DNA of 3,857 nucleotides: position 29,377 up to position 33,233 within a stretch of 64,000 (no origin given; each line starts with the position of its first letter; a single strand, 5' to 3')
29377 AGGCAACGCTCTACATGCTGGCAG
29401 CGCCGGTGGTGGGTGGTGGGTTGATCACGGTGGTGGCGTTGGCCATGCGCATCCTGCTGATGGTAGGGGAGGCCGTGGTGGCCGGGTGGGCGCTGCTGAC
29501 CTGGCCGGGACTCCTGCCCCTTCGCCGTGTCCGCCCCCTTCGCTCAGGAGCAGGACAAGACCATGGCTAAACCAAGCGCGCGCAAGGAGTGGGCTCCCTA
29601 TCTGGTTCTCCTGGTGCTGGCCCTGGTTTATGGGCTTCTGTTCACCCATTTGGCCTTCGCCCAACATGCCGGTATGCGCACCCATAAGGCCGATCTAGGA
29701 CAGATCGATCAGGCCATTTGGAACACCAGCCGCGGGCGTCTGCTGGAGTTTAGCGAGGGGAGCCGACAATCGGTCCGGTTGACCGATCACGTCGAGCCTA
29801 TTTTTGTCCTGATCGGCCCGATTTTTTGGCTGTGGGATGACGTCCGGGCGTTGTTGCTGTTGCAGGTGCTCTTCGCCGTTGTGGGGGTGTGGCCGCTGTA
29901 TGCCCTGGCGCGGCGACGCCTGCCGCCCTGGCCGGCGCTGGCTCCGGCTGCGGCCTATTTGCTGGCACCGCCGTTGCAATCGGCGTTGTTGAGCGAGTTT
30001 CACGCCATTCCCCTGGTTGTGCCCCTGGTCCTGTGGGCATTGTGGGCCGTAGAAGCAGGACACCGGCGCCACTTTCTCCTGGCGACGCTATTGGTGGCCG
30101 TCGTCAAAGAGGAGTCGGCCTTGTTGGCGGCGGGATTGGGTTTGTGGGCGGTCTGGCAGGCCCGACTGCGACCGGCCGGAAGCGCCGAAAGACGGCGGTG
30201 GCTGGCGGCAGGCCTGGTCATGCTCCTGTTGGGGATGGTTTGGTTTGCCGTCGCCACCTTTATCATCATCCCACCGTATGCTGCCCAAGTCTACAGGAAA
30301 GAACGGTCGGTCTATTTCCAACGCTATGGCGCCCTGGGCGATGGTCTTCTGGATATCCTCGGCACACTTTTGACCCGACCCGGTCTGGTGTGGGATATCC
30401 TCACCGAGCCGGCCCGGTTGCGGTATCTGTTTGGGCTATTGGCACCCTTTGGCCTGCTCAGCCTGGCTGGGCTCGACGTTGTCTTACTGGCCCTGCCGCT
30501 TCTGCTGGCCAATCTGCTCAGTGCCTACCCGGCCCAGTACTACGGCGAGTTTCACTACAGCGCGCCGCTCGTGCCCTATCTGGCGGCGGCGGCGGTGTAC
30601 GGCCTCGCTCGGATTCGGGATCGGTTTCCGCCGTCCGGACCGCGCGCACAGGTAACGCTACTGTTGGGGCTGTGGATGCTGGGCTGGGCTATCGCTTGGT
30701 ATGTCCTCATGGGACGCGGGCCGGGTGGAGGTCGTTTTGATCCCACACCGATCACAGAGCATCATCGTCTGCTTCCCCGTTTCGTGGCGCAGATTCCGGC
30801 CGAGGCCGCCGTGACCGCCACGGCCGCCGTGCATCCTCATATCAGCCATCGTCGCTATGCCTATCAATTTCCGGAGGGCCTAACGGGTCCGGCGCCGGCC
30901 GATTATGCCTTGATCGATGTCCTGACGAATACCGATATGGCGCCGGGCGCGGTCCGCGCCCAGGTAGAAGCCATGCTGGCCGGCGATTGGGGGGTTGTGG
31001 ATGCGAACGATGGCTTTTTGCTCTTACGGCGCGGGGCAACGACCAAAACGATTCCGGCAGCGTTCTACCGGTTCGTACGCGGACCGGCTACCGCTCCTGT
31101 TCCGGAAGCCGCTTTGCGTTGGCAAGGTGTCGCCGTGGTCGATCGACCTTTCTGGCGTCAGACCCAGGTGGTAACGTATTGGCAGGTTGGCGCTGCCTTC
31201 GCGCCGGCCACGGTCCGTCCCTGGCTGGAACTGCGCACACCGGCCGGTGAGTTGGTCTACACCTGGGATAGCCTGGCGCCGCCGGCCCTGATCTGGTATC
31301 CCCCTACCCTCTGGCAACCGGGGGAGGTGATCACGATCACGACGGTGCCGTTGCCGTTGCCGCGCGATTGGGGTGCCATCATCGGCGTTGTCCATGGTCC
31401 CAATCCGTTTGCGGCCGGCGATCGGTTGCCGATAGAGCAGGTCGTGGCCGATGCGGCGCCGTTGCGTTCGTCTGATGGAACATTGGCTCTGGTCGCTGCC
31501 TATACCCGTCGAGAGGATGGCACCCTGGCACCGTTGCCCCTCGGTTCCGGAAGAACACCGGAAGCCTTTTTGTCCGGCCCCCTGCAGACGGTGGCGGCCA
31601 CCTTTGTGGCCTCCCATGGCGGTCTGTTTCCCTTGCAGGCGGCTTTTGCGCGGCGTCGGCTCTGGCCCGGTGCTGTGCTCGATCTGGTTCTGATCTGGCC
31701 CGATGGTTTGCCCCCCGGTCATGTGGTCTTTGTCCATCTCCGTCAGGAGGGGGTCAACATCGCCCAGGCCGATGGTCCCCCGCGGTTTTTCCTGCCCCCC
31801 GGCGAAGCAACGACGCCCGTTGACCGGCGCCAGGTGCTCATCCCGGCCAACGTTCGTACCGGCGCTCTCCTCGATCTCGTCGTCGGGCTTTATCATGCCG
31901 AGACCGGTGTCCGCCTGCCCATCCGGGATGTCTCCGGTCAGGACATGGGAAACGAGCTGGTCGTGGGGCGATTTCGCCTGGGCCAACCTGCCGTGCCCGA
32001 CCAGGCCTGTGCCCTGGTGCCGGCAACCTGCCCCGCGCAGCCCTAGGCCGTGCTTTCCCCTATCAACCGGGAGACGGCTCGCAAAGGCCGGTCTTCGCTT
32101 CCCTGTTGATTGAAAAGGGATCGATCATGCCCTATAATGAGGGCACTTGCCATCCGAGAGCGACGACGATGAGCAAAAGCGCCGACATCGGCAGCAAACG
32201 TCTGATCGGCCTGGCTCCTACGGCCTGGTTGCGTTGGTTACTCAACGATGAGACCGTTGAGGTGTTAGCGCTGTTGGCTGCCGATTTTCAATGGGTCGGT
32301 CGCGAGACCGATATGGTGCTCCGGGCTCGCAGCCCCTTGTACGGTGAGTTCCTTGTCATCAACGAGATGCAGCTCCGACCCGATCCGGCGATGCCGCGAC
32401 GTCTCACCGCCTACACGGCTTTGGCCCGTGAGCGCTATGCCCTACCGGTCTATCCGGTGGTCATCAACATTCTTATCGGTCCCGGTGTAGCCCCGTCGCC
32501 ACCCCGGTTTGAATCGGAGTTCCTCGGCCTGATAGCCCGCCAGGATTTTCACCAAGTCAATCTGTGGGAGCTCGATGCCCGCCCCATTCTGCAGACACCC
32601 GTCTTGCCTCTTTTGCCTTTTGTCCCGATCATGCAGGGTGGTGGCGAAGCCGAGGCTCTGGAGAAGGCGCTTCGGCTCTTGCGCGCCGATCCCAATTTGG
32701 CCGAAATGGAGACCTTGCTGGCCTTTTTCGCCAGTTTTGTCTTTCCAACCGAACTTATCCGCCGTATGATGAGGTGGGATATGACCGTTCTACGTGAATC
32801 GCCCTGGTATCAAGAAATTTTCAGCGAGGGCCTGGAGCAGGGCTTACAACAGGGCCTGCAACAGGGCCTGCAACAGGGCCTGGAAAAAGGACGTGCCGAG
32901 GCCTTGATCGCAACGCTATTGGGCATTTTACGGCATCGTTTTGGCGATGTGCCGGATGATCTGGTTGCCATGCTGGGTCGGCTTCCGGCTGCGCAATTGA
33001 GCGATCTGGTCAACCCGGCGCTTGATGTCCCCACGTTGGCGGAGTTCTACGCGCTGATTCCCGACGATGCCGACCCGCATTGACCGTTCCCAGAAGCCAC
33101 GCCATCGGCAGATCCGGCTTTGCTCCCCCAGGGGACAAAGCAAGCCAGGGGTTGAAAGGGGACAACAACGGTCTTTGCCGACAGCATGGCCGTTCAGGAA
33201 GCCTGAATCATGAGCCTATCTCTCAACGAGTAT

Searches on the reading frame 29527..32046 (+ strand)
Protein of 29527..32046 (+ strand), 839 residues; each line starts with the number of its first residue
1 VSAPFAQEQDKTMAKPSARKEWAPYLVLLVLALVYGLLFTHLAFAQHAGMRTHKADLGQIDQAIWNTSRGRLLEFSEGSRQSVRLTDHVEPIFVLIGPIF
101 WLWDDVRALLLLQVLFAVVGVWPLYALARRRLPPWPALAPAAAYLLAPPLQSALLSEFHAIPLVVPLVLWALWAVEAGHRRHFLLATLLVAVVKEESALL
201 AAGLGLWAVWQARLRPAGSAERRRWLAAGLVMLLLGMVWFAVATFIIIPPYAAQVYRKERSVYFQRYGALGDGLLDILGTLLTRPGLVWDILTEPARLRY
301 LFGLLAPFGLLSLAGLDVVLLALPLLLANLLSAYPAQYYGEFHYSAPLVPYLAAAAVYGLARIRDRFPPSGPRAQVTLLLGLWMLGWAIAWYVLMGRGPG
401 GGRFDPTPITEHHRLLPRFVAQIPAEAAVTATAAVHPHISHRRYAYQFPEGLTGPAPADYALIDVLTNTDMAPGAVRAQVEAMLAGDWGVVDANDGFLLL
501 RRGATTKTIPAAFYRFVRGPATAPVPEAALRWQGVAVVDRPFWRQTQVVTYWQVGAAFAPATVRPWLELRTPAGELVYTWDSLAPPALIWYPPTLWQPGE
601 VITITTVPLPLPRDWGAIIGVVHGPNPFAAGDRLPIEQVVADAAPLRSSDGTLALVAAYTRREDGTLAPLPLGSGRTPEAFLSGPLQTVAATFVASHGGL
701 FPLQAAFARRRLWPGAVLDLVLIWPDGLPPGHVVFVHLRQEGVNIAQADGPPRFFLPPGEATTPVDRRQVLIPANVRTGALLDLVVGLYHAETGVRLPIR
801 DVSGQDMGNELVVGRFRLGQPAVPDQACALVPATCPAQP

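Call 9: search_protein_families(library=pfam, proteins=[window:29527-32046:+], max_evalue=0.001)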
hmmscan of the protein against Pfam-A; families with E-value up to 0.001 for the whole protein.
window:29527-32046:+ (839 aa): 2 families
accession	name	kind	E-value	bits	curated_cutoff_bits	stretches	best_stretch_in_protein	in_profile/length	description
PF09852.15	DUF2079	-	1.7e-62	212.4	28.2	1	53-499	8-459/459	Predicted membrane protein (DUF2079)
PF13231.12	PMT_2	-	0.00074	20.2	26.1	1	107-236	22-154/160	Dolichyl-phosphate-mannose-protein mannosyltransferase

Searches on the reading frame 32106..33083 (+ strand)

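Call 9: search_protein_families(library=pfam, proteins=[window:32106-33083:+], max_evalue=0.001)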
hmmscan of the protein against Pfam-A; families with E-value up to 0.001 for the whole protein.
window:32106-33083:+ (325 aa): 2 families
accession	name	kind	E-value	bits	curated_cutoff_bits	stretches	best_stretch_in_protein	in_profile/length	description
PF14261.11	DUF4351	-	5.9e-05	23.5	25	1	261-315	2-56/59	Domain of unknown function (DUF4351)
PF09811.14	Yae1_N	-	0.00069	19.7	27.5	0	240-262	7-29/39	Essential protein Yae1, N terminal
